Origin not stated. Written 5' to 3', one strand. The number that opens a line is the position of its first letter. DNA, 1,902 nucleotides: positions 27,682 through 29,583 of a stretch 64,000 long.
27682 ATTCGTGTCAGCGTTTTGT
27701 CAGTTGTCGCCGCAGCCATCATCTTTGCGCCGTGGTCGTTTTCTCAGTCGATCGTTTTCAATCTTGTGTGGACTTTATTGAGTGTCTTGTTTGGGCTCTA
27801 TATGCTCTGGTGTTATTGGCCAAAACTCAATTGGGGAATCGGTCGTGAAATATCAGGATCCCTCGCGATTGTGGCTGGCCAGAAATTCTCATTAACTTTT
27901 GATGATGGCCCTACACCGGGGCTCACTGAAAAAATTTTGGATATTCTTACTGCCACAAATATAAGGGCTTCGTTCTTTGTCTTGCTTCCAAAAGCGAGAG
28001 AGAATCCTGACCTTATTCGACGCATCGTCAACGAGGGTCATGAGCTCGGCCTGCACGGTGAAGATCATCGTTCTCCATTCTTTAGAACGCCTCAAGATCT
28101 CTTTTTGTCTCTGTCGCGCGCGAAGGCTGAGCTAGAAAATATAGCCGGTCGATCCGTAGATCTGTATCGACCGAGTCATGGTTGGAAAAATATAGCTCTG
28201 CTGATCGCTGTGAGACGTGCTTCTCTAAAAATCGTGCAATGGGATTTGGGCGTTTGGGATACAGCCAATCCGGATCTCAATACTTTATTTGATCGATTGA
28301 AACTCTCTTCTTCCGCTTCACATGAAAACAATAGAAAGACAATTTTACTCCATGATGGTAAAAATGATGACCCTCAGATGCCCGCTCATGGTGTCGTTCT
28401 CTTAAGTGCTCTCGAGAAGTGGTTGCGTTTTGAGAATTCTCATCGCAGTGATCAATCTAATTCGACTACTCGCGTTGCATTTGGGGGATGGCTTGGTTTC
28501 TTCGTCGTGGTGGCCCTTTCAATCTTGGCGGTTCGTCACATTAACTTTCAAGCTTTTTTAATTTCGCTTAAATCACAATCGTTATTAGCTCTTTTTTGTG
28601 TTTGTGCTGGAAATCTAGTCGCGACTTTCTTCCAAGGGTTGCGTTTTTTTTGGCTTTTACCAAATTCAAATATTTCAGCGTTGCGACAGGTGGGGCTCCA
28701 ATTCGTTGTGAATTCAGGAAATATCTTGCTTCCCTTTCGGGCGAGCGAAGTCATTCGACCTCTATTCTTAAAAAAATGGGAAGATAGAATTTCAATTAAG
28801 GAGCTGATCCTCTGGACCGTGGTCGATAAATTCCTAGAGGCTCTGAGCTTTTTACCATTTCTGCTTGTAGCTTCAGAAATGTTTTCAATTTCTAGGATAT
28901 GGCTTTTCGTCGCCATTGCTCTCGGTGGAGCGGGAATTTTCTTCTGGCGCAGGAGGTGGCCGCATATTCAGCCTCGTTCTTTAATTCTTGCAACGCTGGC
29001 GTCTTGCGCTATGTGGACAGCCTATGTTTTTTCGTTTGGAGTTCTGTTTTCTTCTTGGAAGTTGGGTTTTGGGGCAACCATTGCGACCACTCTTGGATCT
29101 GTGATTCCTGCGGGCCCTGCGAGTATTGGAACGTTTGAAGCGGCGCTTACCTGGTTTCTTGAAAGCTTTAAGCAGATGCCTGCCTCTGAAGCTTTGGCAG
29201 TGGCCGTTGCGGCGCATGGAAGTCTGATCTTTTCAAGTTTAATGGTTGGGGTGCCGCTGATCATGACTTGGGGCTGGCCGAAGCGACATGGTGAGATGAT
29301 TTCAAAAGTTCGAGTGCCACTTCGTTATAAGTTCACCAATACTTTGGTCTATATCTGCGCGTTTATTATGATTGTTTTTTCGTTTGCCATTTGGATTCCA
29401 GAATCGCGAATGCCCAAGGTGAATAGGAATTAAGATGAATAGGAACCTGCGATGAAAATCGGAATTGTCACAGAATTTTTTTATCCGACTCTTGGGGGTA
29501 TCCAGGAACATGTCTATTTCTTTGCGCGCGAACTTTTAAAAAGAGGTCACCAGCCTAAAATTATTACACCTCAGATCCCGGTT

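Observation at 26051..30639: Envelope-modification module: OMP barrel + NodB deacetylase fused to MprF-like flippase-type TM domain + GT4 glycosyltransferase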

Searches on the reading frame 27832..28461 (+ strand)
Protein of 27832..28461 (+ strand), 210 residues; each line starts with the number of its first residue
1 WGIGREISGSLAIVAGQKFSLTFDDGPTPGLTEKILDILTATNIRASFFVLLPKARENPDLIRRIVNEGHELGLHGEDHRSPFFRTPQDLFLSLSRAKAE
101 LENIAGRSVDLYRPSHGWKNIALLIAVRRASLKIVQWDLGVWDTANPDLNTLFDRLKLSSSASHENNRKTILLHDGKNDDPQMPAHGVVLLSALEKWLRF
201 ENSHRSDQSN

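Call 74: search_solved_structures(query=window:27832-28461:+, max_evalue=1e-8, show_alignments=3)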
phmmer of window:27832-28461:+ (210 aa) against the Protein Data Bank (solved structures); distinct sequences matched with E-value up to 1e-8: 24.
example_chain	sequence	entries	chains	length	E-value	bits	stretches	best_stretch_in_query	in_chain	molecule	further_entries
7y51_A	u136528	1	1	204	3e-24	89.1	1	14-179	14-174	Predicted xylanase/chitin deacetylase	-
7fbw_A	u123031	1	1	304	7.3e-24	87.8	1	14-178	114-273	Predicted xylanase/chitin deacetylase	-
5o6y_B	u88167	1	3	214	1.8e-15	60.4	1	19-152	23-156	Peptidoglycan N-acetylglucosamine deacetylase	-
5o6y_A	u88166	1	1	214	2.2e-15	60.1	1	19-152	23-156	Peptidoglycan N-acetylglucosamine deacetylase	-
4l1g_A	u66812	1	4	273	3.4e-15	59.5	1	19-152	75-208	Peptidoglycan N-acetylglucosamine deacetylase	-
6h8l_A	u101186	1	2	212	1.2e-14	57.7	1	19-175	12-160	Peptidoglycan-N-acetylmuramic acid deacetylase PdaC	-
6h8n_A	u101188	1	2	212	8.3e-14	55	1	19-175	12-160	Peptidoglycan-N-acetylmuramic acid deacetylase PdaC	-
2c1g_A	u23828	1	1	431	1.9e-13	53.8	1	19-147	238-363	PEPTIDOGLYCAN GLCNAC DEACETYLASE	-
2y8u_A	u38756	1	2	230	2e-13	53.7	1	18-153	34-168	CHITIN DEACETYLASE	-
7bly_A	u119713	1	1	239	2.6e-13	53.4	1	19-126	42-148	Aspergillus niger contig An12c0130, genomic contig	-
2c71_A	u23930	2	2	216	4.5e-13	52.6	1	16-116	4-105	GLYCOSIDE HYDROLASE, FAMILY 11:CLOSTRIDIUM CELLULOSOME ENZYME, DOCKERIN TYPE I:POLYSACCHAR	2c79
2c1i_A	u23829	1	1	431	9.7e-13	51.5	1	19-147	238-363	PEPTIDOGLYCAN GLCNAC DEACETYLASE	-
5n1j_A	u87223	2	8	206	1.6e-12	50.7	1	21-204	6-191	Peptidoglycan N-acetylglucosamine deacetylase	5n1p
5nc6_A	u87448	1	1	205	1.8e-12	50.6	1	21-204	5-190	Peptidoglycan N-acetylglucosamine deacetylase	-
5lfz_A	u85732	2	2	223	1.9e-12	50.5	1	19-148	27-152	ArCE4A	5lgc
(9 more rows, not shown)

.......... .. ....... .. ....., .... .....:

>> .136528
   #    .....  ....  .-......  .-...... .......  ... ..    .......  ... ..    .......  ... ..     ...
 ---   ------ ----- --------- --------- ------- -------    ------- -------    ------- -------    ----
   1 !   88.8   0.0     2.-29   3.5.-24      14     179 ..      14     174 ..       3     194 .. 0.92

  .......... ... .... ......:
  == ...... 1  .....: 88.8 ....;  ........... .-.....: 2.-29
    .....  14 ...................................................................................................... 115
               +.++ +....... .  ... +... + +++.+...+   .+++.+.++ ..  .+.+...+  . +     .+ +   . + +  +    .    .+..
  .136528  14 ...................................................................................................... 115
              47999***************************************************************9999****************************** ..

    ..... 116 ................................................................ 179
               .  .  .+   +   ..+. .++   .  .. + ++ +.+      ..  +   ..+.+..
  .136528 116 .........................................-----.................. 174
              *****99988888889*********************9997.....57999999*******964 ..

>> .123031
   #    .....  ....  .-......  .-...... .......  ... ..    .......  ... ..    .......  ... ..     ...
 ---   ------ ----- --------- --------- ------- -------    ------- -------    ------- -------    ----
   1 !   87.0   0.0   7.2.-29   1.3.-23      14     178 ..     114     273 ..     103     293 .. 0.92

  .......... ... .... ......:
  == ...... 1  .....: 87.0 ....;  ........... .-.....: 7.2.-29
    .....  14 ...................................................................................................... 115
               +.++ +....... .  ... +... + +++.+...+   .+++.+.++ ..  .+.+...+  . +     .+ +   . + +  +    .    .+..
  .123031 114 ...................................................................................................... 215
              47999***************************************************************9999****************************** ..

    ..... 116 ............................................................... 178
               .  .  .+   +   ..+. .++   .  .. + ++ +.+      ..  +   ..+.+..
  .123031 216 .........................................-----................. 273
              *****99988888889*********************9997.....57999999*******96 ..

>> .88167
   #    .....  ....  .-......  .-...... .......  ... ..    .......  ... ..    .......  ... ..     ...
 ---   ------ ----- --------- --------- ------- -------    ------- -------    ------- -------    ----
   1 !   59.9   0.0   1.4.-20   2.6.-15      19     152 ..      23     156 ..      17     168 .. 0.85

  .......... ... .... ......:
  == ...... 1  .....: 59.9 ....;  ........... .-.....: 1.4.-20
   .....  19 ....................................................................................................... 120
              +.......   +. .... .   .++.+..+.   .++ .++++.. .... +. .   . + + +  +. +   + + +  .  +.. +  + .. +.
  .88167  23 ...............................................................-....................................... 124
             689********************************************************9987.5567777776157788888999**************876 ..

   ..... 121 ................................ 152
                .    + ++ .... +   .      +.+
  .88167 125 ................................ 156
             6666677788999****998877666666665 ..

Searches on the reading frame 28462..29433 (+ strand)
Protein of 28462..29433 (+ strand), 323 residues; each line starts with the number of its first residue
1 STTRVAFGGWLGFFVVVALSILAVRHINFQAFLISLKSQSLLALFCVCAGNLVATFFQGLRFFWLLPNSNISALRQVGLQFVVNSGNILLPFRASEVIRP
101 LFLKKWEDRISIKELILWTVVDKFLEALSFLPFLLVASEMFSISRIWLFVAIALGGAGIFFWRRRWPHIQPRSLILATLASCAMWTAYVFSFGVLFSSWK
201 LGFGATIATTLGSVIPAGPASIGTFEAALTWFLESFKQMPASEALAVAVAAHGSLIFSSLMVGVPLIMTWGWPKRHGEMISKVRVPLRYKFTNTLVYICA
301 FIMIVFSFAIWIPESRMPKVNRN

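Call 57: search_solved_structures(query=A2, max_evalue=1)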
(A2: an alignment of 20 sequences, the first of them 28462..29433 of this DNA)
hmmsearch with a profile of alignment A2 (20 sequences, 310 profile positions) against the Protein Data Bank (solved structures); distinct sequences matched with E-value up to 1: 0.

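Call 68: predict_structure(alignment_id=A3)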
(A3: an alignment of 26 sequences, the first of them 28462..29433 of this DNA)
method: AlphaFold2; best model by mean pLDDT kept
length: 323 residues; sequences in the alignment: 26
mean_pLDDT: 84.9   pTM: 0.80
mean pLDDT of the five models: 84.9, 84.8, 84.4, 83.0, 82.8
residues with pLDDT >= 90: 201; 70-90: 61; 50-70: 40; < 50: 21
segments of 3 or more residues with pLDDT < 50: 276-282, 306-312
pLDDT, mean of each block of 10 residues (from residue 1): 62 78 82 88 96 98 91 97 93 86 91 92 95 96 94 93 90 96 98 97 97 78 91 96 92 95 95 60 53 59 48 51 47
secondary structure, 60 per line:
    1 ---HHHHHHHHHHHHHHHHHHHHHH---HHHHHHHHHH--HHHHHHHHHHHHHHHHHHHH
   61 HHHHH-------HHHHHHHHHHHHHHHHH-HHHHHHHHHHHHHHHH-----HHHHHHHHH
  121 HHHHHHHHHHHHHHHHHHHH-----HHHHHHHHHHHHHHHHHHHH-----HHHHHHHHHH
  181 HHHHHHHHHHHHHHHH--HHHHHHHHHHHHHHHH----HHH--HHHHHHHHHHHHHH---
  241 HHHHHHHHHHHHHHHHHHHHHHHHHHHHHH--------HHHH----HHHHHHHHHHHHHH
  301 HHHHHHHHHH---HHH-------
elements in order: H4-25 H29-38 H41-65 H73-89 H91-106 H112-140 H146-165 H171-196 H199-214 H224-237 H241-270 H279-282 H287-310

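Call 70: fold_search(model_id=the predicted structure, library=pdb)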
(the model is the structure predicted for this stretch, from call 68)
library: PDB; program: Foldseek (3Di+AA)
matches with E <= 10: 421; with E <= 0.001: 2
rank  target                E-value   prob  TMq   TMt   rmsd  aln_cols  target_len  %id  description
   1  9goe_A                5.7e-04  1.00  0.55  0.25   6.7       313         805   17  Cryo-EM structure of the multiple peptide resistance factor (MprF) from Pseudomonas aeruginosa bound to a synthetic na (released 2025-03-12)
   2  9j8s_A                9.1e-04  1.00  0.58  0.26   5.8       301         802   14  MprF from Pseudomonas aeruginosa in nanodisc, C2 symmetry (released 2025-09-03)
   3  7duw_A                1.3e-03  1.00  0.58  0.25   9.7       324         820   14  Cryo-EM structure of the multiple peptide resistance factor (MprF) loaded with two lysyl-phosphatidylglycerol molecule (released 2021-04-21)
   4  7f47                  1.7e-03  1.00  0.52  0.23   6.7       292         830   13  Cryo-EM structure of Rhizobium etli MprF (released 2022-06-22)
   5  9j8q_A                5.1e-03  1.00  0.57  0.26   5.9       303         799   15  MprF from Pseudomonas aeruginosa in GDN micelle, C2 symmetry (released 2025-09-03)
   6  7qji_A                2.4e-01  0.30  0.19  0.17  17.8       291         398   15  X-Ray Structure of apo-EleNRMT in complex with two Nanobodies at 4.1A (released 2022-02-02)
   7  7qia_A                2.4e-01  0.30  0.19  0.17  17.8       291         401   15  Structure of apo-EleNRMT in complex with two nanobodies at 3.5A (released 2021-12-29)
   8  8qkd                  2.6e-01  0.33  0.18  0.20  16.1       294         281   10  X-ray crystal structure of a de novo designed single-chain parallel coiled-coil alpha-helical barrel with 5 inner helice (released 2024-07-03)
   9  7dsv_A                2.8e-01  0.15  0.15  0.11  20.8       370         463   13  Structure of a human NHE1-CHP1 complex under pH 6.5 (released 2021-06-23)
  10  6wiv_B                4.0e-01  0.20  0.17  0.10  19.9       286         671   12  Structure of human GABA(B) receptor in an inactive state (released 2020-07-01)
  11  7w7r_C                4.2e-01  0.11  0.13  0.16  19.9       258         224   12  High resolution structure of a fish aquaporin reveals a novel extracellular fold. (released 2022-10-12)
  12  9ima_A                5.0e-01  0.13  0.15  0.17  17.1       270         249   13  Cryo-EM structure for the GPRC5D complexed with Talquetamab Fab (released 2024-09-11)
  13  7vuy_R                5.2e-01  0.18  0.18  0.21  15.6       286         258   17  Cryo-EM structure of pseudoallergen receptor MRGPRX2 complex with PAMP-12. state1 (released 2021-12-01)
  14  7uuy                  9.1e-01  0.12  0.19  0.15  17.4       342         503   13  Structure of the sodium/iodide symporter (NIS) (released 2022-12-21)
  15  7vv0_R                9.1e-01  0.07  0.12  0.14  22.7       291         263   15  Cryo-EM structure of pseudoallergen receptor MRGPRX2 complex with PAMP-12, local (released 2021-12-01)
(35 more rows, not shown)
